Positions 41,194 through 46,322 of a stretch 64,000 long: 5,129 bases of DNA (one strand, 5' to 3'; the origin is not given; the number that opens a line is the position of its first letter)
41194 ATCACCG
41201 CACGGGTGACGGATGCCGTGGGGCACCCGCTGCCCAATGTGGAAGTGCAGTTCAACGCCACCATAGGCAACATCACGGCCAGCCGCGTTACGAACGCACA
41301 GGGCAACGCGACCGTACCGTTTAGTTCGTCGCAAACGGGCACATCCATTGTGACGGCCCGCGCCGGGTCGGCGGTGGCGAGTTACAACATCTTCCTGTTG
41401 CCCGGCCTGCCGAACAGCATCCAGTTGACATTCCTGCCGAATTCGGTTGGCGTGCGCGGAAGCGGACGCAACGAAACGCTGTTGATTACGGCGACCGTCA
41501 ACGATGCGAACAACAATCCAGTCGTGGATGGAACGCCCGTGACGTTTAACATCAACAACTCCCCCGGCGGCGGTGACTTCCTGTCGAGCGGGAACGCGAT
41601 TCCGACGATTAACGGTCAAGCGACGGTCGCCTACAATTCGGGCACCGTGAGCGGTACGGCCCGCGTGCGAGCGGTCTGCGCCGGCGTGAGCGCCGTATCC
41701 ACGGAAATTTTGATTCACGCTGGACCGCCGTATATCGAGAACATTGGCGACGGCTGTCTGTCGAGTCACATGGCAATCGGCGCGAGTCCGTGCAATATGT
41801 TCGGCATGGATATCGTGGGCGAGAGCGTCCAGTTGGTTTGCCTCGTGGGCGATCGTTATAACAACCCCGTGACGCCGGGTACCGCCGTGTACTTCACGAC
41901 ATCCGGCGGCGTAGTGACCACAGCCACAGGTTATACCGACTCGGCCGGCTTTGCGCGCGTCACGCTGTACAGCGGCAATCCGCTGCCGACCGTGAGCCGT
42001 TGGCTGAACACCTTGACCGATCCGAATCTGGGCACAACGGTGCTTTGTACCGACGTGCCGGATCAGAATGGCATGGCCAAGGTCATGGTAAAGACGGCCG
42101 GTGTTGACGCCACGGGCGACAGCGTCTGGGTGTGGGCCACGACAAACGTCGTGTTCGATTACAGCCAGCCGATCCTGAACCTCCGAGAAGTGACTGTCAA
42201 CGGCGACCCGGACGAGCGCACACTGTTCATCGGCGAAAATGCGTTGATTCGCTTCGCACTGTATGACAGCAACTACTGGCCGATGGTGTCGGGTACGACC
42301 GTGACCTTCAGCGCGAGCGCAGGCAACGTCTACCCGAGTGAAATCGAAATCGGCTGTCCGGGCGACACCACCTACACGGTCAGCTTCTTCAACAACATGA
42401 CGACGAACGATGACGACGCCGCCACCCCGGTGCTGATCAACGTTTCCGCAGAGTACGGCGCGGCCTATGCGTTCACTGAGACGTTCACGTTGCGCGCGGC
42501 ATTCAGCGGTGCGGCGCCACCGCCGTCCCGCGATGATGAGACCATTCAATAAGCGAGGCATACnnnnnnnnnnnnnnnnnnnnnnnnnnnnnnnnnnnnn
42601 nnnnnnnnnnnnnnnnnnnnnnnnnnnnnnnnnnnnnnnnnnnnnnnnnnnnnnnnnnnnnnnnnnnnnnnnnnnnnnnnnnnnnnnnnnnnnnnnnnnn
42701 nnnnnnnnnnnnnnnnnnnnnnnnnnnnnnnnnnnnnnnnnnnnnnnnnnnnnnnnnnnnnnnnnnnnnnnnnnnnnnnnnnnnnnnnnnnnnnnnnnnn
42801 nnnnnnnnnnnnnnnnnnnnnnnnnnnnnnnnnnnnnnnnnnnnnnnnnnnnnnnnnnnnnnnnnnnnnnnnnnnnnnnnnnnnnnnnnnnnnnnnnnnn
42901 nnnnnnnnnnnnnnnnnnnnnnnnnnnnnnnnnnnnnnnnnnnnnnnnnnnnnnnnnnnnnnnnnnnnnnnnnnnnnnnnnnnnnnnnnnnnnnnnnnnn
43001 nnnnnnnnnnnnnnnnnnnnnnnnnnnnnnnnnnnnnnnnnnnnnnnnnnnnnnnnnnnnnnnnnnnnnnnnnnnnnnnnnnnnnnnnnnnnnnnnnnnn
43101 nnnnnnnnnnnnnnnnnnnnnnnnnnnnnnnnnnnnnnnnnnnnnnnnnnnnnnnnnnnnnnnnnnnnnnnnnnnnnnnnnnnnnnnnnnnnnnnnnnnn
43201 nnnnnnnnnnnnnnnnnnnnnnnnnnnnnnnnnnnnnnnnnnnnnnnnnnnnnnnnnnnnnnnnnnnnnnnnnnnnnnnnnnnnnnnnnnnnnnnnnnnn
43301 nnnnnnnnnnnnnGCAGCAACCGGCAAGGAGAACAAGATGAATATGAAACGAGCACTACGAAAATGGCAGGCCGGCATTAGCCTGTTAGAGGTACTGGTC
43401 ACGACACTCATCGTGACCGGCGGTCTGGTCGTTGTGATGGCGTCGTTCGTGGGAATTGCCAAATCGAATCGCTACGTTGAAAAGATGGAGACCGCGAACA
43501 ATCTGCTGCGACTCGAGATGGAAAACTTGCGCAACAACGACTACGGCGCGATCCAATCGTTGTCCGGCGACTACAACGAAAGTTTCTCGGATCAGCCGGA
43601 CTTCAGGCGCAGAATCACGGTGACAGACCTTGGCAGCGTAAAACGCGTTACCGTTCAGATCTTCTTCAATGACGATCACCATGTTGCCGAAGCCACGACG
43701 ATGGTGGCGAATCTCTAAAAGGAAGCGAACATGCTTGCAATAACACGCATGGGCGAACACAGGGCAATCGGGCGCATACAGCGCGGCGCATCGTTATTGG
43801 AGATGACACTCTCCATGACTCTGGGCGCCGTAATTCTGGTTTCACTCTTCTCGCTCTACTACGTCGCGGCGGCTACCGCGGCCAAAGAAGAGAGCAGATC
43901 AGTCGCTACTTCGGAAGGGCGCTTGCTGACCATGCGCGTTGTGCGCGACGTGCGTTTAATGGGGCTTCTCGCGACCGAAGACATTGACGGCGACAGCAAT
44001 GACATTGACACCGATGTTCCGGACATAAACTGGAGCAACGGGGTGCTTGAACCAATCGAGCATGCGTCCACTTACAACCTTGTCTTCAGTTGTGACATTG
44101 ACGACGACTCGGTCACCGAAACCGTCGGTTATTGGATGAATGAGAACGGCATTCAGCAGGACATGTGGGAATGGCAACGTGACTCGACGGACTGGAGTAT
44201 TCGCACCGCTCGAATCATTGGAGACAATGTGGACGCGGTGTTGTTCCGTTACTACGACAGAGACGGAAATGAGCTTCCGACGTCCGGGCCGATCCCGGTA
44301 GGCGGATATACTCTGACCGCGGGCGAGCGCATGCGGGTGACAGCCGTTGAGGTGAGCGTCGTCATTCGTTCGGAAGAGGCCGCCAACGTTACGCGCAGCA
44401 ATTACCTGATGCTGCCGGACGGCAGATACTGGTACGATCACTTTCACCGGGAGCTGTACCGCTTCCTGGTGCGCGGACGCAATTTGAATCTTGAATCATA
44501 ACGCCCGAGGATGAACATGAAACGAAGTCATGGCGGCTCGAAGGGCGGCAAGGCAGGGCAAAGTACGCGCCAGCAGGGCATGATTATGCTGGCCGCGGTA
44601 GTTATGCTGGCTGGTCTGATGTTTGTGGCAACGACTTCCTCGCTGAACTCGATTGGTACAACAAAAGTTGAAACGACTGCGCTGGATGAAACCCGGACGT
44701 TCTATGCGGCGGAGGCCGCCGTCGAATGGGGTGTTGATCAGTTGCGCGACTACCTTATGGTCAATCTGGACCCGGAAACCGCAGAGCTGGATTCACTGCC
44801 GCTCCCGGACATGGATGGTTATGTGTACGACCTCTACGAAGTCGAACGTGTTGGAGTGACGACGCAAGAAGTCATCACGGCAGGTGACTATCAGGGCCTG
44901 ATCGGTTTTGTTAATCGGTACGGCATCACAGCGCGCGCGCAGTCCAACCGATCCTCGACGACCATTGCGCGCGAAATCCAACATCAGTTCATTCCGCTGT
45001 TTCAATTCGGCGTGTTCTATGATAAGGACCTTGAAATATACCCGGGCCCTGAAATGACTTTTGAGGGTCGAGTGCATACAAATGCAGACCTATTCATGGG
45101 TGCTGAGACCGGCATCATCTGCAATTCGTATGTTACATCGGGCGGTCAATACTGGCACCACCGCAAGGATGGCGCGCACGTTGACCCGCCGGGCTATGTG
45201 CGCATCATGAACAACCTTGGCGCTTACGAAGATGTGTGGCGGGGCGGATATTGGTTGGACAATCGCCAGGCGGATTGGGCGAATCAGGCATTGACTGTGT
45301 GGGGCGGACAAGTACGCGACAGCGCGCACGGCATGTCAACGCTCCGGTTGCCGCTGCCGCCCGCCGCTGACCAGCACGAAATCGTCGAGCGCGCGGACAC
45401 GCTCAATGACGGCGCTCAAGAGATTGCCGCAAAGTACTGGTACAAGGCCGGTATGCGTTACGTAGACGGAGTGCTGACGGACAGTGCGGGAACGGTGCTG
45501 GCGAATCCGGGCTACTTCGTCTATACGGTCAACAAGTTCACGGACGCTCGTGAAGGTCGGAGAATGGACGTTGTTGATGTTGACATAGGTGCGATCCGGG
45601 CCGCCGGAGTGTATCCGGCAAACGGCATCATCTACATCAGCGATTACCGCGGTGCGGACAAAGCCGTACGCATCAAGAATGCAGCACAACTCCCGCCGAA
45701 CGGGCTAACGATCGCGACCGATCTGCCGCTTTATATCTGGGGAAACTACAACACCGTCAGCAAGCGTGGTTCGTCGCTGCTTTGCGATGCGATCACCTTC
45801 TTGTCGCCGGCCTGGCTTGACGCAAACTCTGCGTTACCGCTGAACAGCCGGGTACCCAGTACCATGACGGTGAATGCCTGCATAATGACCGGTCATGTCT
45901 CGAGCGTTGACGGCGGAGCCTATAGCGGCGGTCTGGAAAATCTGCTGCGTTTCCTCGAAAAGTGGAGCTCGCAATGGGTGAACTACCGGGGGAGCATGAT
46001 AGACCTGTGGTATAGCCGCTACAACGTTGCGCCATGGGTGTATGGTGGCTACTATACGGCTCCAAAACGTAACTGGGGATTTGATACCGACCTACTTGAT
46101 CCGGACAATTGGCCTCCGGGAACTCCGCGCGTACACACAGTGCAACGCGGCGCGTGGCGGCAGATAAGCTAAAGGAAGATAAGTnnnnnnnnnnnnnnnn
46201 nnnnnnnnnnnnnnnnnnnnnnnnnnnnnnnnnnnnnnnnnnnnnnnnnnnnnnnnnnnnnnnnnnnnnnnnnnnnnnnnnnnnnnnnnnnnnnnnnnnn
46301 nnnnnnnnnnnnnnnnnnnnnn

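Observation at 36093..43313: Sigma-54-driven Fis-like gene, 2031-aa Ig-repeat lipoprotein and OM barrel embedded between pilA and the minor pilins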

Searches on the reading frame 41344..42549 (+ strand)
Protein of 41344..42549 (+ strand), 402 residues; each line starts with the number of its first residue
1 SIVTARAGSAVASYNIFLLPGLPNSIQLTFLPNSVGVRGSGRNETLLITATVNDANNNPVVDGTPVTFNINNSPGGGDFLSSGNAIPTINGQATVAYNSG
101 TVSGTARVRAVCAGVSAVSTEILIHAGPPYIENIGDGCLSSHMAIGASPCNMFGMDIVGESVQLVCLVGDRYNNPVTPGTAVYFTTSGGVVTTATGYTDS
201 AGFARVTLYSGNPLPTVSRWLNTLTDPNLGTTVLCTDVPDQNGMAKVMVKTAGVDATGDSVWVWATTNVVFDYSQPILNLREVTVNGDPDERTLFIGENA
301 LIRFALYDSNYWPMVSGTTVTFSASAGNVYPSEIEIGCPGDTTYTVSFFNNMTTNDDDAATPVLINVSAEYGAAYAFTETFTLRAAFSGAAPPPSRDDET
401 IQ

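Call 52: find_homologous_proteins(query=window:41344-42549:+, max_evalue=0.00001)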
Query window:41344-42549:+ (402 aa): 37 proteins with E <= 0.00001 among 8000 candidates.
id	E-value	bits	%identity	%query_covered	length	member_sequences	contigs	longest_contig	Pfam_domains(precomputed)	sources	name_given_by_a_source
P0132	2.2e-185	634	71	96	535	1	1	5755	PF02369.23,PF09134.17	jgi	jgi:hypothetical protein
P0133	1.3e-172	592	73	90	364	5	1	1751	PF02369.23,PF09134.17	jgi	jgi:hypothetical protein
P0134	2.1e-128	447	55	96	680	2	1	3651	PF02369.23,PF09134.17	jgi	jgi:hypothetical protein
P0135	1.6e-118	414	75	59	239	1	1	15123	PF02369.23,PF09134.17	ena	-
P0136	7.3e-111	389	54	84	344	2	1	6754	PF02369.23,PF09134.17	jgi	jgi:hypothetical protein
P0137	1.8e-110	388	74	59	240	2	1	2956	PF02369.23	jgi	jgi:hypothetical protein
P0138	2.0e-108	381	74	57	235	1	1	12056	PF02369.23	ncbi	-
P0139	2.3e-105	371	74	56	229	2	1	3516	PF02369.23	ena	-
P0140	2.8e-94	334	72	51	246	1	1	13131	PF02369.23,PF09134.17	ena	-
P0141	4.4e-91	324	55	70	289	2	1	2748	PF02369.23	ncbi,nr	ncbi:Ig-like domain-containing protein, partial [bacterium]|nr:Ig-like domain-containing protein [ba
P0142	2.5e-62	229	38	84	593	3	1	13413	PF02369.23,PF18565.8,PF09134.17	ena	-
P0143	9.4e-55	204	72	34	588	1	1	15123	PF02369.23,PF18565.8,PF09134.17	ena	-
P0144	1.2e-45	174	79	28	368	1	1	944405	PF02369.23,PF09134.17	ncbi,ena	-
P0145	3.4e-39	153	40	46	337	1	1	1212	PF02369.23,PF09134.17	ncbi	ncbi:MAG: hypothetical protein AAB393_17290, partial [Bacteroidota bacterium]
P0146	2.1e-22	98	40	47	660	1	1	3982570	PF02369.23,PF09134.17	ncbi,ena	-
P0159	4.0e-14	71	35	52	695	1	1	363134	PF02369.23,PF09134.17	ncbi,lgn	-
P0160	5.0e-14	70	34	49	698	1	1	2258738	PF02369.23,PF09134.17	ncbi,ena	-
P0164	9.8e-12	63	26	74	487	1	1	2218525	PF02369.23,PF13620.13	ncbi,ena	-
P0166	5.3e-9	54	26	83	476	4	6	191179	PF02369.23,PF13620.13,PF09134.17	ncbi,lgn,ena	-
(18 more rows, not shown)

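Call 53: find_encoding_contigs(protein=P0146, flank=10000, max_places=2)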
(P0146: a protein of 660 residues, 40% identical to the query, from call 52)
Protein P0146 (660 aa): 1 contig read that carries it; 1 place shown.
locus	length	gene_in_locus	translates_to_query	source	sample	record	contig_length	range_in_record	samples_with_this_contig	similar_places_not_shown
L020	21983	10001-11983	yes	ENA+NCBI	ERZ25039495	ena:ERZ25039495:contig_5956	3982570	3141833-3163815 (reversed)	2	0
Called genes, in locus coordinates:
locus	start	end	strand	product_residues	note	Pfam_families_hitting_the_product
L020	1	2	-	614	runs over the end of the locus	PF22694:CtpB_N-like, PF00595:PDZ (weak), PF13180:PDZ_2 (weak), PF17820:PDZ_6, PF03572:Peptidase_S41, PF28547:CHD_PDZ-protease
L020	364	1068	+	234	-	PF00702:Hydrolase, PF08282:Hydrolase_3 (faint), PF12710:HAD, PF13419:HAD_2, PF13242:Hydrolase_like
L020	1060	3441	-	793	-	PF00082:Peptidase_S8, PF00801:PKD (weak), PF18911:PKD_4, PF00404:Dockerin_1 (weak)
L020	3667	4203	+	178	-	PF12019:GspH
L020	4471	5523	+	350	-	PF11104:PilM_2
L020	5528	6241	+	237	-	PF05137:PilN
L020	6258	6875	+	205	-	PF04350:PilO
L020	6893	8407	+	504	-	-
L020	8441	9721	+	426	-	PF21305:type_II_gspD_N0 (weak), PF07660:STN, PF03958:Secretin_N, PF00263:Secretin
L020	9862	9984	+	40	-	-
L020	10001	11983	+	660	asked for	PF02369:Big_1, PF09134:Invasin_D3 (faint)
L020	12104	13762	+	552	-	PF00501:AMP-binding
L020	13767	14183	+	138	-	PF01894:YjbQ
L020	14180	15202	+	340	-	PF01008:IF-2B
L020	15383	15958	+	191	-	PF00929:RNase_T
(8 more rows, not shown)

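Call 61: find_related_loci(query=A5, collection=metagenome_contigs, flank=8000)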
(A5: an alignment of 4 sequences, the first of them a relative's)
Query A5 (698 aa) in metagenome_contigs; peptide patterns used: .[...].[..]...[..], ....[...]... (x = any residue, [..] = any of these).
600 stretches matched a pattern (row limit reached: there are more); 29 encode a relative of the query (tblastn E <= 1e-3); 29 distinct loci.
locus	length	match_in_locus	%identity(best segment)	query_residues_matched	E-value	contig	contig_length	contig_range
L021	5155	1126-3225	75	1-698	0e+0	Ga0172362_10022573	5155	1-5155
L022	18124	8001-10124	61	1-698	0e+0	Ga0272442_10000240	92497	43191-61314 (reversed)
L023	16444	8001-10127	59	1-698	0e+0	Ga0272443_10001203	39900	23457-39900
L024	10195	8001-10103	58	13-696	0e+0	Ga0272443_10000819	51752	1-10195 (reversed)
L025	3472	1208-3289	51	1-696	0e+0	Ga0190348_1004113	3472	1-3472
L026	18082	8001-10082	50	1-696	0e+0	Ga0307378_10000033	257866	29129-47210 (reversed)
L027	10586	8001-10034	51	19-696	0e+0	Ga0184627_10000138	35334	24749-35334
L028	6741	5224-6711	66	1-494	0e+0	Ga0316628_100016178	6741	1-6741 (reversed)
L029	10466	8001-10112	51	1-697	0e+0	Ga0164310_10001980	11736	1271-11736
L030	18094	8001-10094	48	1-696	0e+0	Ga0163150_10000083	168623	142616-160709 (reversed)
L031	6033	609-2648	49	9-686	0e+0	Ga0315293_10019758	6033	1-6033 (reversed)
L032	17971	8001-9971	48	23-687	0e+0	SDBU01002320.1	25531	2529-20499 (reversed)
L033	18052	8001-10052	52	13-696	0e+0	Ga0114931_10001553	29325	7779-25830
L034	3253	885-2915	49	23-696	0e+0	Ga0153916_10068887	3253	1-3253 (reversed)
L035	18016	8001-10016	46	10-687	3e-172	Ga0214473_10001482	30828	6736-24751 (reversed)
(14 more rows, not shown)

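Call 63: list_cluster_members(proteins=[P0146, P0160, P0159, P0164, P0166, P0144, P0017, P0010])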
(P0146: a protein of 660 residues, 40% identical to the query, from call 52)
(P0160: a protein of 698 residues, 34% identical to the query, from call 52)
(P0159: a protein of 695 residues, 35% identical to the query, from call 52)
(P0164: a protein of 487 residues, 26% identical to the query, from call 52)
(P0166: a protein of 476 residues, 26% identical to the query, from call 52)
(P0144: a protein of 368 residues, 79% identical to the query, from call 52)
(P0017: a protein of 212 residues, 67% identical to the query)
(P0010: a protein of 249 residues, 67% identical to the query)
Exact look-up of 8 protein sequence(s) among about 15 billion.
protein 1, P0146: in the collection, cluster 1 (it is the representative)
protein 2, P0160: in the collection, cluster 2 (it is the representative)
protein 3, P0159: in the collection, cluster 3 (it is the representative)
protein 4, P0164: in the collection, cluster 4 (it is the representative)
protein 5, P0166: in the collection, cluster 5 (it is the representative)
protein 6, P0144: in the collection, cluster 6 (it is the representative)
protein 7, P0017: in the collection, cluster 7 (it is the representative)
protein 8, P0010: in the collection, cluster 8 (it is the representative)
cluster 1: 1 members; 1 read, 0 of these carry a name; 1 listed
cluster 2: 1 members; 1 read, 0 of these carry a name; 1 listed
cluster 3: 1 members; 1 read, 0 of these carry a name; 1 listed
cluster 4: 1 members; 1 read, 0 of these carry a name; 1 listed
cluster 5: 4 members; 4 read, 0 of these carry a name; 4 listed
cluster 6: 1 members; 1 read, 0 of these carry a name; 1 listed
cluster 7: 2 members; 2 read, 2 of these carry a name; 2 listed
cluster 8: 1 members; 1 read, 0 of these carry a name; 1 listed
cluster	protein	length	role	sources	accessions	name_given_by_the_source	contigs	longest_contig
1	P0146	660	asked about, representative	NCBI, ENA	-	-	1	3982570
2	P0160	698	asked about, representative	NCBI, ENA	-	-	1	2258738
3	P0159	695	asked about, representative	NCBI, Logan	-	-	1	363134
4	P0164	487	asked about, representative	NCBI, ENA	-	-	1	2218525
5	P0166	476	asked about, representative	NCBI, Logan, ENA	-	-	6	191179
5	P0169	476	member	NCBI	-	-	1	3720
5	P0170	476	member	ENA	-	-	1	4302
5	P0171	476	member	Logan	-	-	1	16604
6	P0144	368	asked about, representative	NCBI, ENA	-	-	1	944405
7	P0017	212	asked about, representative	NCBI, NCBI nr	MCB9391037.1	MAG: outer membrane beta-barrel protein [Calditrichaeota bacterium] | outer membrane beta-barrel protein [Calditrichota bacterium]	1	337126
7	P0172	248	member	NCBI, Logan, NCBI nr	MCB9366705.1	MAG: outer membrane beta-barrel protein [Calditrichaeota bacterium] | outer membrane beta-barrel protein [Calditrichota bacterium]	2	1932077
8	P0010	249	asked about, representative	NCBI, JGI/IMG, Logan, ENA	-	-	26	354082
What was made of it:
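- Tried and rejected: Cluster look-up gave no organism name for lineage B (call 63).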

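Call 77: predict_structure(alignment_id=A6)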
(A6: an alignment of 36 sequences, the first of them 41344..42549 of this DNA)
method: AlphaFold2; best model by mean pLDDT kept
length: 402 residues; sequences in the alignment: 36
mean_pLDDT: 90.6   pTM: 0.75
mean pLDDT of the five models: 90.6, 90.1, 89.6, 88.3, 87.0
residues with pLDDT >= 90: 295; 70-90: 89; 50-70: 12; < 50: 6
segments of 3 or more residues with pLDDT < 50: 398-402
pLDDT, mean of each block of 10 residues (from residue 1): 82 82 94 83 90 94 91 91 86 93 89 93 88 93 95 95 96 89 98 94 97 97 97 94 97 95 97 93 93 95 94 92 95 85 93 95 92 85 85 50 37
secondary structure, 60 per line:
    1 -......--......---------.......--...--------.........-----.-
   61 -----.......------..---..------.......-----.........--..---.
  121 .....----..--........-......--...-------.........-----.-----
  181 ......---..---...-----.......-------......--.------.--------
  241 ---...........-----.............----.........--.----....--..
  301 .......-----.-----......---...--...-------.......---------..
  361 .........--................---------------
elements in order: E2-7 E10-15 E25-31 E34-36 E45-53 E66-72 E92-98 E104-112 E120-125 H134-140 E143-148 E151-153 E161-169 E181-186 E195-197 E203-209 H217-222 E244-254 E260-272 E277-285 E293-296 E299-307 E319-324 E328-330 E333-335 E343-349 E359-369 E372-387

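Call 79: fold_search(model_id=the predicted structure, library=pdb)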
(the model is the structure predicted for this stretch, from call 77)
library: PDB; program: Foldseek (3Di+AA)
matches with E <= 10: 1657; with E <= 0.001: 303
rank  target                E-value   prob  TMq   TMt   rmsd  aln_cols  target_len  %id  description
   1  4e9l                  2.7e-11  1.00  0.31  0.38  12.9       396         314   15  FdeC, a Novel Broadly Conserved Escherichia coli Adhesin Eliciting Protection against Urinary Tract Infections (released 2012-04-25)
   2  5ldy_B                3.0e-11  1.00  0.32  0.36  18.2       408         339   16  Structure of Yersinia pseudotuberculosis InvD (released 2017-06-14)
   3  1cwv                  2.5e-10  1.00  0.24  0.21  15.9       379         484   17  CRYSTAL STRUCTURE OF INVASIN: A BACTERIAL INTEGRIN-BINDING PROTEIN (released 1999-10-13)
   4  7sqc_2B               3.9e-10  1.00  0.20  0.13  19.9       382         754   12  Ciliary C1 central pair apparatus isolated from Chlamydomonas reinhardtii (released 2022-04-13)
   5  7sqc_2A               5.9e-10  1.00  0.21  0.13  20.4       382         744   12  Ciliary C1 central pair apparatus isolated from Chlamydomonas reinhardtii (released 2022-04-13)
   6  5ldy_A                7.2e-10  1.00  0.31  0.36  17.1       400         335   16  Structure of Yersinia pseudotuberculosis InvD (released 2017-06-14)
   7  9ijj_O                2.6e-09  1.00  0.21  0.08  21.5       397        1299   11  In situ structure of the central apparatus in mouse sperm axoneme. (released 2025-06-04)
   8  7som_D                2.8e-09  1.00  0.18  0.07  24.2       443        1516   10  Ciliary C2 central pair apparatus isolated from Chlamydomonas reinhardtii (released 2022-04-13)
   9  5n40                  3.3e-09  1.00  0.23  0.26  14.4       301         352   18  Structure of Yersinia pseudotuberculosis adhesin InvE (released 2017-04-12)
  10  9ijj_C                5.5e-09  1.00  0.18  0.09  17.3       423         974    8  In situ structure of the central apparatus in mouse sperm axoneme. (released 2025-06-04)
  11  7sqc_O0               7.1e-09  1.00  0.18  0.07  26.5       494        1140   11  Ciliary C1 central pair apparatus isolated from Chlamydomonas reinhardtii (released 2022-04-13)
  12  6tpl_B                9.6e-09  1.00  0.22  0.42  14.8       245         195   14  D0-D1 domain of Intimin (released 2021-01-13)
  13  5a42                  3.1e-08  1.00  0.22  0.08  23.5       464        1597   12  Cryo-EM single particle 3D reconstruction of the native conformation of E. coli alpha-2-macroglobulin (ECAM) (released 2015-07-29)
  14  9fx2                  3.4e-08  1.00  0.25  0.11  20.4       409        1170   10  Structure of methylamine activated CD109 (released 2025-03-19)
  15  6tpl_A                3.6e-08  1.00  0.22  0.41  12.6       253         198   20  D0-D1 domain of Intimin (released 2021-01-13)
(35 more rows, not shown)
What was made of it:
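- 36484..42552 (+): Giant Big_1/Invasin_D3 lipoprotein (2,022 aa; ORF opens at 36457; lipobox Cys codon 36556-36558). The C-terminal 402 aa model has pLDDT 90.6, and its best fold matches are FdeC, InvD, invasin and intimin (calls 77, 79).
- On Inverse autotransporter (type Ve): Fold matches to FdeC, InvD and invasin (call 79). The AF2 model of the last 402 aa (pLDDT 90.6) is all Ig-like beta structure with a short disordered tail (calls 77, 79).
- Closest known: Inverse autotransporters. Same: These proteins are the best fold matches for the C-terminal 402 aa (call 79).
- The C-terminal domains match inverse-autotransporter passengers: FdeC, InvD, invasin and intimin (call 79). The best fold matches are adhesin passengers (call 79).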

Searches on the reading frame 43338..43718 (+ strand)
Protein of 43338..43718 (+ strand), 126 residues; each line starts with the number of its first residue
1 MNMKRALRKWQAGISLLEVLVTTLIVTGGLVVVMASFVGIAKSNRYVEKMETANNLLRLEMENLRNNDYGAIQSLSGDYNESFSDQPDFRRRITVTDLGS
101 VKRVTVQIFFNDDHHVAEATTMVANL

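Call 4: search_protein_families(library=pfam, proteins=[window:43338-43718:+], max_evalue=0.01)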
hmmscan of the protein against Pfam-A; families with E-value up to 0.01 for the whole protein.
window:43338-43718:+ (126 aa): 0 families

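Call 50: search_protein_families(library=ncbifam, proteins=[window:43338-43718:+], max_evalue=0.01)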
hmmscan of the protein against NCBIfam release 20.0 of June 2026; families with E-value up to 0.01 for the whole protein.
window:43338-43718:+ (126 aa): 2 families
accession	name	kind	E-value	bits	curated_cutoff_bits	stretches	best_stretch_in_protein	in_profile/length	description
TIGR02523.1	type_IV_pilV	equivalog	0.00029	21.3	52.2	1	11-69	1-59/139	type IV pilus modification protein PilV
NF006453.0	PRK08808.1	equivalog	0.0012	18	295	1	8-72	3-67/211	type II secretion system protein J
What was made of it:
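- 43338..43718 (+): Pilin-like gene 1 (126 aa, PilV-like). Weak PilV hit at 2.9e-4 (call 50).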

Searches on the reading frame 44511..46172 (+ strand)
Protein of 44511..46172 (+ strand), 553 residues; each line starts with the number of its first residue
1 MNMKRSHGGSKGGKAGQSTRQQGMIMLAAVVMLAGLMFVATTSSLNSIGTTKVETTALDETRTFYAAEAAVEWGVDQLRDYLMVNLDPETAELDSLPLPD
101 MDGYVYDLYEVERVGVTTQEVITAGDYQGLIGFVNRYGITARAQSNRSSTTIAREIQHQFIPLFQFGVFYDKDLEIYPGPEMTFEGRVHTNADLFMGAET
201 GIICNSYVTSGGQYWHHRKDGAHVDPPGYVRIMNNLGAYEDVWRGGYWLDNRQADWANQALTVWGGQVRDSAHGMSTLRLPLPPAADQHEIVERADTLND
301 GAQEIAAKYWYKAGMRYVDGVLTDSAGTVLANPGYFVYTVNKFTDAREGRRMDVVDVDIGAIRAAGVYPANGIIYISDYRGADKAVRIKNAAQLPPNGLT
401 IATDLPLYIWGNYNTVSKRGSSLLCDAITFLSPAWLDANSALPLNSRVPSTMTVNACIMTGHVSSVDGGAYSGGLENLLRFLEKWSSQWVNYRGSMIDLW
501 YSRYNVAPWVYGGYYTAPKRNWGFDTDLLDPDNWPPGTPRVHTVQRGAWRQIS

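Call 4: search_protein_families(library=pfam, proteins=[window:44511-46172:+], max_evalue=0.01)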
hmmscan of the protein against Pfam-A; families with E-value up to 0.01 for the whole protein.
window:44511-46172:+ (553 aa): 0 families

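Call 50: search_protein_families(library=ncbifam, proteins=[window:44511-46172:+], max_evalue=0.01)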
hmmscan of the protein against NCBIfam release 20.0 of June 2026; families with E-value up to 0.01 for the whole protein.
window:44511-46172:+ (553 aa): 1 family
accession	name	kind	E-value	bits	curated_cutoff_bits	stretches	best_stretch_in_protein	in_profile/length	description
NF038301.1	EPS_HpsA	equivalog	2.7e-21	75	400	2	450-526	1335-1440/1503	hormogonium polysaccharide biosynthesis protein HpsA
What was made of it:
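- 44511..46172 (+): Large pilin-associated protein (553 aa, PilX/HpsA-like). HpsA C-terminal similarity at 2.7e-21, below cut-off (call 50).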
